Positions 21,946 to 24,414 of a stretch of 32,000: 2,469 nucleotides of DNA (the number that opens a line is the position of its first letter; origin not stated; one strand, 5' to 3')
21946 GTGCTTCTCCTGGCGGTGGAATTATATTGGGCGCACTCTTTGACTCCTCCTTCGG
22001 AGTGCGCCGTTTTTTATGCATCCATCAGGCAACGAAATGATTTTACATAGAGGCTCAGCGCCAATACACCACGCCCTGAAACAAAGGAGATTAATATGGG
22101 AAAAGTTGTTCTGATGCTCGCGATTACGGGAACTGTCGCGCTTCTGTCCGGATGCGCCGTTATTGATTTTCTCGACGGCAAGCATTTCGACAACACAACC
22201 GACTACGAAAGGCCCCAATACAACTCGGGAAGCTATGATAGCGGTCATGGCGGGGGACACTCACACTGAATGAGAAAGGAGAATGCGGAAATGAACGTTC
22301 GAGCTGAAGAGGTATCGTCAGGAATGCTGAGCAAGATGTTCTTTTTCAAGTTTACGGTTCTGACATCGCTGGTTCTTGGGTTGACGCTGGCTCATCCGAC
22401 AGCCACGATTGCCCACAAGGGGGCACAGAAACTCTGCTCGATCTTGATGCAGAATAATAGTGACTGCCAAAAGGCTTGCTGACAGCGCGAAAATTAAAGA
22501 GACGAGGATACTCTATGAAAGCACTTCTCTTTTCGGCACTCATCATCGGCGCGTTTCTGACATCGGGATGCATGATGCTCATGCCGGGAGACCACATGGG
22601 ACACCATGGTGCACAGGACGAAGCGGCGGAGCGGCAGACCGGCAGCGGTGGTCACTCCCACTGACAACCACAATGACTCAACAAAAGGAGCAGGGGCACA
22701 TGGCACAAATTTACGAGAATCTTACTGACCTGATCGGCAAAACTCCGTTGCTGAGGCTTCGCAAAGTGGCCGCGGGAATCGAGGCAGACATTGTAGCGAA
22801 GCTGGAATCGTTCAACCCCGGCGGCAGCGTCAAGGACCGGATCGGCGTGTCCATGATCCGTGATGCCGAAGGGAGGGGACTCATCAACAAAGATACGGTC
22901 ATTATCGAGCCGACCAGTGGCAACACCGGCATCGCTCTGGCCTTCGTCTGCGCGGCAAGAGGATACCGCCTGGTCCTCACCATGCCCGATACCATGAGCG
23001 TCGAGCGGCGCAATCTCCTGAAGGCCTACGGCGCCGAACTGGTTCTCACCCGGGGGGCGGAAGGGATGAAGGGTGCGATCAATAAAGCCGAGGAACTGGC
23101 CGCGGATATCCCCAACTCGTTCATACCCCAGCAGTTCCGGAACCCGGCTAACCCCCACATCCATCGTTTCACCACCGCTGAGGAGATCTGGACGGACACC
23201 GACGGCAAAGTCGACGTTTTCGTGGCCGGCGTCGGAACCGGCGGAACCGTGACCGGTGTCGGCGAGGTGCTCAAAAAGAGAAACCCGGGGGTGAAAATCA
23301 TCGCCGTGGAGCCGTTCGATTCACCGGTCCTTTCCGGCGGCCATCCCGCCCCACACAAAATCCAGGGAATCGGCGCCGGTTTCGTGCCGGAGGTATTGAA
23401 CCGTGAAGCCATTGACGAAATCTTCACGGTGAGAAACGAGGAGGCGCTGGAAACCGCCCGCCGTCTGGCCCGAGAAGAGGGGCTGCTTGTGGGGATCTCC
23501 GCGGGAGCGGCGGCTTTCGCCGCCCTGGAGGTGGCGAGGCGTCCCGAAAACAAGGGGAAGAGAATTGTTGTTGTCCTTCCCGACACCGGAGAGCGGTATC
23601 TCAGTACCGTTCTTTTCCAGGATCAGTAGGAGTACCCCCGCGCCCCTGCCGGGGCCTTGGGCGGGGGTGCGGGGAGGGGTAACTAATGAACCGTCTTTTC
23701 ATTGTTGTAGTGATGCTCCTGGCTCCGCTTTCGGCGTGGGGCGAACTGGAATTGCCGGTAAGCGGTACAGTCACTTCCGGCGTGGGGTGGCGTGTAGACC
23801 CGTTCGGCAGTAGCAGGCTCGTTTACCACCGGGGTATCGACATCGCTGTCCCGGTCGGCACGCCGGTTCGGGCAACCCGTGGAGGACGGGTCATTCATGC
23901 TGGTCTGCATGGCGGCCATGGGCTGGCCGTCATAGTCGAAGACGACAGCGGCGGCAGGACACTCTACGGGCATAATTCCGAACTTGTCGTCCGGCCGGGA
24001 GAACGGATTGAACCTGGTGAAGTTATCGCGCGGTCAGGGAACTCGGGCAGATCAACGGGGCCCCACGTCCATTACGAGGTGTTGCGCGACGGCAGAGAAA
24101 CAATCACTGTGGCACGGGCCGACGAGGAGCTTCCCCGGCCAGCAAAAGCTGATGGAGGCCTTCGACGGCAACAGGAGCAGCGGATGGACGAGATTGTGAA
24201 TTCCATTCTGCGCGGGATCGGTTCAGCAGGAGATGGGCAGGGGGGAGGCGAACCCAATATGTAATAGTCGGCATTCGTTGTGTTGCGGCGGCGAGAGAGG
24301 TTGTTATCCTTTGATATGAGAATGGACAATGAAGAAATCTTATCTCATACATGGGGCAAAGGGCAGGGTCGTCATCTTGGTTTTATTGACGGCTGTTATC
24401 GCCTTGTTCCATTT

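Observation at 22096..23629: Operon of three tiny secreted/lipo-peptides with shared G-G-H-S-H termini co-oriented with cysK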

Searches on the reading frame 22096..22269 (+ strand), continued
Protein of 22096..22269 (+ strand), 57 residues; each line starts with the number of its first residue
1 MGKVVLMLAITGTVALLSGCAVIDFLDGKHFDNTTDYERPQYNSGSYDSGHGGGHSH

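Call 56: search_solved_structures(query=A1, max_evalue=10)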
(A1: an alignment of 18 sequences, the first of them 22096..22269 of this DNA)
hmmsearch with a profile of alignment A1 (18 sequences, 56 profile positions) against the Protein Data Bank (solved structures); distinct sequences matched with E-value up to 10: 1.
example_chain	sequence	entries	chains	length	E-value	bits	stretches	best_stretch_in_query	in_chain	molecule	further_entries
7okn_B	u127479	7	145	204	1.1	12.5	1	1-21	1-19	Type IV conjugative transfer system lipoprotein TraV | TraV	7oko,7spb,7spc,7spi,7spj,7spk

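Call 70: search_protein_families(library=ncbifam, proteins=[L005:5754-5903:+, L001:6425-7000:+], max_evalue=0.001)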
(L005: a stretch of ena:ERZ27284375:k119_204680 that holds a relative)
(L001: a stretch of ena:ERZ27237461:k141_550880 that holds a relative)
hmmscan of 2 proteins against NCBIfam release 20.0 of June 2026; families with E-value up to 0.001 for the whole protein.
L005:5754-5903:+ (49 aa): 0 families

L001:6425-7000:+ (191 aa): 12 families
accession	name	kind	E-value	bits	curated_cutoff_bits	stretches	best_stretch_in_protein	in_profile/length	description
NF043040.1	corrin_prot_MT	hypoth_equivalog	4.9e-10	39.2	180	1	34-148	43-156/216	corrinoid protein-associated methyltransferase CpaM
NF041537.1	ArsM_AhpD_UU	exception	4.7e-09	35.5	510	1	32-135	76-180/345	arsenite methyltransferase/AhpD domain selenoprotein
NF047649.1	MTase_UXPK_star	exception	3.1e-08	33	460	1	33-135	78-181/283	methyltransferase/UXPK-star double selenoprotein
NF008823.0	PRK11873.1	subfamily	9.9e-06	25.2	263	1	35-135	80-181/272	arsenite methyltransferase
NF045649.1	2X_seleno_MduS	exception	1.4e-05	24.3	380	1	31-134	40-146/338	methyltransferase domain-containing selenoprotein MduS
NF001240.0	PRK00216.1-1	equivalog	3.9e-05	22.8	378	1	28-140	60-173/251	bifunctional demethylmenaquinone methyltransferase/2-methoxy-6-polyprenyl-1,4-benzoquinol methylase UbiE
NF041536.1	ArsM_DUF2284_UU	exception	4.9e-05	21.8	575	1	31-135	75-180/459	arsenite methyltransferase/DUF2284 domain selenoprotein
NF040538.1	methyl_ArsM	equivalog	9.1e-05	21.8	500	0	102-135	175-208/356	arsinothricin biosynthesis methyltransferase ArsM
TIGR01934.1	MenG_MenH_UbiE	subfamily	0.00011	21.6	158.35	1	33-139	40-145/223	ubiquinone/menaquinone biosynthesis methyltransferase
TIGR00406.1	prmA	equivalog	0.00045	19.8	183.15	1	29-132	156-254/288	50S ribosomal protein L11 methyltransferase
NF052510.1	methyltran_MpqE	exception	0.0005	19.5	335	1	34-137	48-153/234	methyl-plastoquinone biosynthesis methyltransferase MpqE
NF038261.1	rhodoquin_RquA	equivalog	0.00061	19.6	175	1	34-140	51-158/218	rhodoquinone biosynthesis methyltransferase RquA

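Call 86: search_protein_families(library=pfam, proteins=[L010:5641-6912:-, L010:6931-8385:-, L010:8382-8756:-], max_evalue=0.001)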
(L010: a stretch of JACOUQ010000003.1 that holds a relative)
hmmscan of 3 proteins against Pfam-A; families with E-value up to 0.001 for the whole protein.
L010:5641-6912:- (423 aa): 3 families
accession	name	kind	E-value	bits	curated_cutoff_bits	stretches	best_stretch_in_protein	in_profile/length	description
PF07732.21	Cu-oxidase_3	-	7.8e-41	139.3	21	1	79-189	7-118/119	Multicopper oxidase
PF07731.20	Cu-oxidase_2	-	1.5e-30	106.2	20.4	2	220-327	12-131/137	Multicopper oxidase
PF00394.28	Cu-oxidase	-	2.7e-05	24.7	21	1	238-326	59-145/157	Multicopper oxidase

L010:6931-8385:- (484 aa): 1 family
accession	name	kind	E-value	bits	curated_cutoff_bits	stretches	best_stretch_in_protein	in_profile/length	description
PF02321.23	OEP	-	1.6e-24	87.2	22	2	270-448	1-187/187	Outer membrane efflux protein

L010:8382-8756:- (124 aa): 0 families

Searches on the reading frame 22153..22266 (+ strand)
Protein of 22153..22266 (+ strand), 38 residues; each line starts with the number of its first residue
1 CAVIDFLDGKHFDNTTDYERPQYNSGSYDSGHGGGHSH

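Call 76: search_dna_similar(query=window:22153-22266:+, collection=plasmids, mode=protein, max_evalue=1, max_rows=10)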
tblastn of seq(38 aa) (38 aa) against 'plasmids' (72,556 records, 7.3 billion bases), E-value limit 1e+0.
No match.

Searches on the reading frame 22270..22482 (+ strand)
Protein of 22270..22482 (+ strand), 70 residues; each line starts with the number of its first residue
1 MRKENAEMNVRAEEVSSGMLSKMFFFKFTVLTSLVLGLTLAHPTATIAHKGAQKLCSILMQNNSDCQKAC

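Call 7: search_protein_families(library=pfam, proteins=[window:22270-22482:+], max_evalue=0.01)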
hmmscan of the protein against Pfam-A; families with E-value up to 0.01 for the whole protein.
window:22270-22482:+ (70 aa): 0 families

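Call 13: find_homologous_proteins(query=window:22291-22482:+, max_evalue=1)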
Query window:22291-22482:+ (63 aa): 5 proteins with E <= 1 among 5 candidates.
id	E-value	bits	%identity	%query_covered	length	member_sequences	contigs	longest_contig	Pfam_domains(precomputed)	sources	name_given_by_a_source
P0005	1.1e-28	115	84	100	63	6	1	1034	-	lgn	-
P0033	2.9e-26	107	100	83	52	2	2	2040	-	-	-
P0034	1.3e-23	99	73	100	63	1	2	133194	-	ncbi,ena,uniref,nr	ncbi:hypothetical protein [Geobacter sp.]|uniref:hypothetical protein n=1 Tax=Geobacter sp. TaxID=46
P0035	6.8e-19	84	60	100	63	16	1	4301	-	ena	-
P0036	9.9e-19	84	60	100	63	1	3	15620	-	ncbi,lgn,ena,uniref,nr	ncbi:hypothetical protein [Geobacter sp.]|uniref:hypothetical protein n=1 Tax=Geobacter sp. TaxID=46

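Call 14: search_protein_families(library=ncbifam, proteins=[window:22291-22482:+], max_evalue=1)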
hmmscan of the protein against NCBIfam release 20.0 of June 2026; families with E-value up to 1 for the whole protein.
window:22291-22482:+ (63 aa): 0 families

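Call 58: search_solved_structures(query=window:22291-22482:+, max_evalue=10)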
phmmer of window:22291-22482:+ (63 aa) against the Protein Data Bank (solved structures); distinct sequences matched with E-value up to 10: 0.

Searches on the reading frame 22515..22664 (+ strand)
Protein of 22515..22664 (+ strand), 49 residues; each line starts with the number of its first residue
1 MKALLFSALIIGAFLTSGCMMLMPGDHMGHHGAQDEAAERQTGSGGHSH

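Call 7: search_protein_families(library=pfam, proteins=[window:22515-22664:+], max_evalue=0.01)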
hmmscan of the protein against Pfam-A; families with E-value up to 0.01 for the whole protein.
window:22515-22664:+ (49 aa): 0 families

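Call 10: find_homologous_proteins(query=window:22515-22664:+, max_evalue=1)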
Query window:22515-22664:+ (49 aa): 4 proteins with E <= 1 among 4 candidates.
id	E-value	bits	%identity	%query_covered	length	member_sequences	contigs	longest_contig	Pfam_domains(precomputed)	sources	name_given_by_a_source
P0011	1.7e-23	98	96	100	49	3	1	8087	-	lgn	-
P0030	1.7e-20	88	84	100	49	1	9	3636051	-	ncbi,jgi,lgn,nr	ncbi:hypothetical protein [Geobacter anodireducens]|nr:hypothetical protein [Geobacter soli]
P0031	2.1e-18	82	78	100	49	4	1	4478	-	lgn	-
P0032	1.3e-17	80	76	100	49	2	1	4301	-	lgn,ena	-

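Call 14: search_protein_families(library=ncbifam, proteins=[window:22515-22664:+], max_evalue=1)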
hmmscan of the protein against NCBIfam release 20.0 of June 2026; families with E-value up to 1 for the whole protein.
window:22515-22664:+ (49 aa): 0 families

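Call 35: find_encoding_contigs(protein=P0030, flank=8000, max_places=2)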
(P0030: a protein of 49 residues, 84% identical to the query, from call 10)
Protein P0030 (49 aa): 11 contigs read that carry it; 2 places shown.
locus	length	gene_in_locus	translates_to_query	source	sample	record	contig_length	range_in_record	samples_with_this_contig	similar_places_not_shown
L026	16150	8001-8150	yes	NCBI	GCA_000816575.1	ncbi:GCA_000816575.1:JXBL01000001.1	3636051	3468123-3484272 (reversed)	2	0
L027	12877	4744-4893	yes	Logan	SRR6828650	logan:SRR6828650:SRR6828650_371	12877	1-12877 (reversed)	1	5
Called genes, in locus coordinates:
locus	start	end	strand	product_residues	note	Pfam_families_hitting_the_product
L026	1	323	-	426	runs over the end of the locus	PF02321:OEP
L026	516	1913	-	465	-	PF00072:Response_reg, PF00158:Sigma54_activat, PF13191:AAA_16 (weak), PF14532:Sigma54_activ_2, PF07728:AAA_5, PF25601:AAA_lid_14, PF02954:HTH_8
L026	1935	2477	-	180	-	PF02566:OsmC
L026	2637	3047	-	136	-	PF00072:Response_reg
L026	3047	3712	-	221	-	PF00005:ABC_tran, PF02463:SMC_N (faint), PF13304:AAA_21 (faint)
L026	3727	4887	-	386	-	PF12704:MacB_PCD, PF02687:FtsX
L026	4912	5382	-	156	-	PF10080:FtrD-like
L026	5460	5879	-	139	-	PF00403:HMA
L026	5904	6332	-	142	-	PF00403:HMA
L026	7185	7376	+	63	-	-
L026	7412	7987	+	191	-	PF13489:Methyltransf_23, PF13847:Methyltransf_31, PF13649:Methyltransf_25, PF08241:Methyltransf_11, PF08242:Methyltransf_12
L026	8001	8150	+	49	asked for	-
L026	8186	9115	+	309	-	PF00291:PALP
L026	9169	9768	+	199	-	PF01551:Peptidase_M23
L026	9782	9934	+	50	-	-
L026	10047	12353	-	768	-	PF04945:YHS, PF19335:HMBD, PF00122:E1-E2_ATPase, PF00702:Hydrolase, PF08282:Hydrolase_3 (faint)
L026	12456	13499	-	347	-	PF07884:VKOR (weak)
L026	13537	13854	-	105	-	-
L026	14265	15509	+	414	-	PF01053:Cys_Met_Meta_PP, PF00155:Aminotran_1_2, PF01041:DegT_DnrJ_EryC1, PF00266:Aminotran_5 (faint)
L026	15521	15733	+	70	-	PF02597:ThiS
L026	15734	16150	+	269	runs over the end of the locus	PF00899:ThiF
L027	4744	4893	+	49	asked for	-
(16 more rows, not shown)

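Call 54: search_protein_families(library=pfam, proteins=[L026:12456-13499:-, L026:13537-13854:-, L026:1935-2477:-], max_evalue=0.1)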
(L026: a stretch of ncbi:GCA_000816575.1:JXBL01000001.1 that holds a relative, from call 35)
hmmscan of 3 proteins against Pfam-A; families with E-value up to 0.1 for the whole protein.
L026:12456-13499:- (347 aa): 7 families
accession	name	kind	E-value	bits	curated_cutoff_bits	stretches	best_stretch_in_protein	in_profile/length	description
PF07884.19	VKOR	-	2.2e-06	28.3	27.5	1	42-122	42-126/134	Vitamin K epoxide reductase family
PF13098.12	Thioredoxin_2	-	0.00063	20.5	27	1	189-329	7-93/104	Thioredoxin-like domain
PF13462.12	Thioredoxin_4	-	0.0013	19.4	23.2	1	179-319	5-148/165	Thioredoxin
PF00085.26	Thioredoxin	-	0.0013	19.1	23.5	1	184-231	16-62/103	Thioredoxin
PF13905.12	Thioredoxin_8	-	0.0044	17.8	27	1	189-234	4-48/94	Thioredoxin-like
PF00578.27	AhpC-TSA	-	0.0045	17.4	26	1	186-220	25-60/124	AhpC/TSA family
PF00274.25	Glycolytic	-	0.072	12.3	22.2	1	126-180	62-116/349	Fructose-bisphosphate aldolase class-I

L026:13537-13854:- (105 aa): 2 families
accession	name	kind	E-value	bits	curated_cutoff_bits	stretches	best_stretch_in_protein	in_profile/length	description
PF07544.18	Med9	-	0.011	16.2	26.9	0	73-95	18-40/80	RNA polymerase II transcription mediator complex subunit 9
PF13751.12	DDE_Tnp_1_6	-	0.05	14.3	25.1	1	23-90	30-95/125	Transposase DDE domain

L026:1935-2477:- (180 aa): 1 family
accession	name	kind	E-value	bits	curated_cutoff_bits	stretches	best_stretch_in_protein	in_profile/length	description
PF02566.24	OsmC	-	7.2e-21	74.9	27.5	1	59-161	1-98/100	OsmC-like protein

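Call 57: search_solved_structures(query=A2, max_evalue=10)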
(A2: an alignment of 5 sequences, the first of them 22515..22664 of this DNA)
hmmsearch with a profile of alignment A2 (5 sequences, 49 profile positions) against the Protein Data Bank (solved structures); distinct sequences matched with E-value up to 10: 1.
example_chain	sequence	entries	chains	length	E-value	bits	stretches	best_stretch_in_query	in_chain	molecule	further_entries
3eev_A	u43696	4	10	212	4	10.8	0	20-30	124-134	Chloramphenicol acetyltransferase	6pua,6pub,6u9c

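Call 89: find_related_loci(query=A6, collection=metagenome_contigs, flank=3000)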
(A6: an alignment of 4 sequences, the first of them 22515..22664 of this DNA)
Query A6 (49 aa) in metagenome_contigs; peptide patterns used: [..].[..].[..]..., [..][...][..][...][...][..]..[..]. (x = any residue, [..] = any of these).
274 stretches matched a pattern; 2 encode a relative of the query (tblastn E <= 1e-3); 2 distinct loci.
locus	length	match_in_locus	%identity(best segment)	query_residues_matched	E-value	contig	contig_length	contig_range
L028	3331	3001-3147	80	1-49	6e-25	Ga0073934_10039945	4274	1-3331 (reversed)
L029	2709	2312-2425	59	14-49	9e-8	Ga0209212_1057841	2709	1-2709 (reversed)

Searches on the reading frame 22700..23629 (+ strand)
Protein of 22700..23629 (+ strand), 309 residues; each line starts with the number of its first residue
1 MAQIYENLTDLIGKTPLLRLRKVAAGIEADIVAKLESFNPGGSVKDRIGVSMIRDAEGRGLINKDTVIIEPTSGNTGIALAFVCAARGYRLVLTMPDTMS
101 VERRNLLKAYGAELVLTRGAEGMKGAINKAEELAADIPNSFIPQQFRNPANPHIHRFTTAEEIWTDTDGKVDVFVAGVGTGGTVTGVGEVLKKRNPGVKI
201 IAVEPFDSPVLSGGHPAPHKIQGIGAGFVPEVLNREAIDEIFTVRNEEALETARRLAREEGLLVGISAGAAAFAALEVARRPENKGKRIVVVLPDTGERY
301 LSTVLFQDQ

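Call 7: search_protein_families(library=pfam, proteins=[window:22700-23629:+], max_evalue=0.01)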
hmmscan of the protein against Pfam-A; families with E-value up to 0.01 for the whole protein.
window:22700-23629:+ (309 aa): 1 family
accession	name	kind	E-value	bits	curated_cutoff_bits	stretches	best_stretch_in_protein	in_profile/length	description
PF00291.31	PALP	-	2.8e-79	267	35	1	9-295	2-295/295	Pyridoxal-phosphate dependent enzyme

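Call 14: search_protein_families(library=ncbifam, proteins=[window:22700-23629:+], max_evalue=1)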
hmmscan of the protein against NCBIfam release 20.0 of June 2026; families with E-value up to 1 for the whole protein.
window:22700-23629:+ (309 aa): 46 families (the best 25 are shown)
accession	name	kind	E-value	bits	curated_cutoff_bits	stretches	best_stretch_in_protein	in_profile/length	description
TIGR01139.1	cysK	equivalog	1.2e-144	481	350.95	1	9-306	2-298/298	cysteine synthase A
TIGR01136.1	cysKM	subfamily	6e-139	462.5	344.15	1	9-306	2-299/299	cysteine synthase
NF007989.0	PRK10717.1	equivalog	2.2e-105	352.4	387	1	2-308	2-320/334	cysteine synthase A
TIGR01137.1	cysta_beta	equivalog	2.6e-105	352.7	510.25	1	5-305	2-310/457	cystathionine beta-synthase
TIGR01138.1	cysM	equivalog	1.4e-91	307.1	394.2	1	8-306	2-290/290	cysteine synthase B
NF008735.0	PRK11761.1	equivalog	6.2e-91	304.7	413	1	5-307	3-295/296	cysteine synthase CysM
TIGR03945.1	PLP_SbnA_fam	equivalog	4e-74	249.4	349.95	1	9-305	2-299/304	2,3-diaminopropionate biosynthesis protein SbnA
NF053679.1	CysteaSynCapA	equivalog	7.6e-68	228.7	600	1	3-305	5-319/329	cysteate synthase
NF005292.0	PRK06815.1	equivalog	8.1e-22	77.7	371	1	5-294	12-304/320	threonine/serine dehydratase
NF052478.1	CystDsulMYC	equivalog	1.3e-21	77.3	600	1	27-304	35-324/354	L-cysteine desulfhydrase Cds1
NF006094.0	PRK08246.1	subfamily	9.8e-21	74.4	331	1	4-293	13-299/310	serine/threonine dehydratase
TIGR01127.1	ilvA_1Cterm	equivalog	5.5e-20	71.7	378.75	1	16-293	2-281/380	threonine ammonia-lyase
NF006390.0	PRK08639.1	equivalog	1.3e-18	67.2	421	1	4-293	15-310/418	threonine ammonia-lyase IlvA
NF004996.0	PRK06381.1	equivalog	1.8e-17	63.3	266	2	10-120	11-118/319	threonine synthase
NF005454.0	PRK07048.1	equivalog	3.4e-17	62.6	452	2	5-206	16-209/324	threo-3-hydroxy-L-aspartate ammonia-lyase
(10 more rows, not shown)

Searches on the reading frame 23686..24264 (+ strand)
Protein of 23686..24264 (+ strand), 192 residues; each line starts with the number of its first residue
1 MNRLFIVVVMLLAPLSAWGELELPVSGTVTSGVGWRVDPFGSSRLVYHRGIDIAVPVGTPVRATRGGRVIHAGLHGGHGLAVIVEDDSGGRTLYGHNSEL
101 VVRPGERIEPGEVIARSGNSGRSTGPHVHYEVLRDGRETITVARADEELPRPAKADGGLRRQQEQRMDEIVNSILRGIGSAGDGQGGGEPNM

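Call 7: search_protein_families(library=pfam, proteins=[window:23686-24264:+], max_evalue=0.01)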
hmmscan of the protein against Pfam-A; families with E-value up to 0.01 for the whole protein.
window:23686-24264:+ (192 aa): 1 family
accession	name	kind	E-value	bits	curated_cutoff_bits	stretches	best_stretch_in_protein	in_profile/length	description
PF01551.29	Peptidase_M23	-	4.6e-28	97.7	28.7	1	47-137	2-92/96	Peptidase family M23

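Call 14: search_protein_families(library=ncbifam, proteins=[window:23686-24264:+], max_evalue=1)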
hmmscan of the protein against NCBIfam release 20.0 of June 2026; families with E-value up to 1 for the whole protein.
window:23686-24264:+ (192 aa): 14 families
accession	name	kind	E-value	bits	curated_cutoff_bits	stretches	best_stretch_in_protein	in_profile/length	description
NF008652.0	PRK11649.1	equivalog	4.1e-23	81.8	341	1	36-170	302-432/439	murein DD-endopeptidase MepM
NF052336.1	PdgHdaseHSB100310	equivalog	8.6e-22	77.9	500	1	17-139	31-148/316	peptidoglycan hydrolase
NF053825.1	PdgNdpepShyA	equivalog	1e-21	77.2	700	1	43-139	291-387/425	peptidoglycan DD-endopeptidase ShyA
NF041208.1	celldiv_DipM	equivalog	8.6e-20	71.3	740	1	21-135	298-407/419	cell division endopeptidase DipM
NF052530.1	Heli_ShapePgp3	exception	3.1e-19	69.1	300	1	21-137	141-256/270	peptidoglycan metallopeptidase Pgp3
NF053824.1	PdgNdpepShyC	equivalog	5.3e-16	58.5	700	1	43-137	291-385/429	peptidoglycan DD-endopeptidase ShyC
NF052529.1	PG_M23_Pgp6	exception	1.9e-15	56.5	600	1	47-140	334-427/452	peptidoglycan metallopeptidase Pgp6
NF008644.1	PRK11637.1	equivalog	1.9e-14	53.5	270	1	24-137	267-375/385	murein hydrolase activator EnvC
NF008123.1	PRK10871.1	equivalog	6.3e-10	39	311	1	36-136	254-353/365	murein hydrolase activator NlpD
NF040883.1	amid_act_ActS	equivalog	5.7e-09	35.6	375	1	48-130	136-218/242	amidase activator ActS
NF050804.1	CellDivDipMCaul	equivalog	2.9e-08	33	900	1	19-132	505-613/634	cell division endopeptidase DipM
NF053738.1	S2SprSpoIIQBc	equivalog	6.7e-08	32.4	250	1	48-138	122-216/232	stage II sporulation protein SpoIIQ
NF004799.0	PRK06148.1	subfamily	0.00012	20.2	1128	1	41-135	434-540/1015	hypothetical protein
NF047755.1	LIC_10271_M23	exception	0.00035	20.4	180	1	46-114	115-183/207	LIC_10271 family cell wall hydrolase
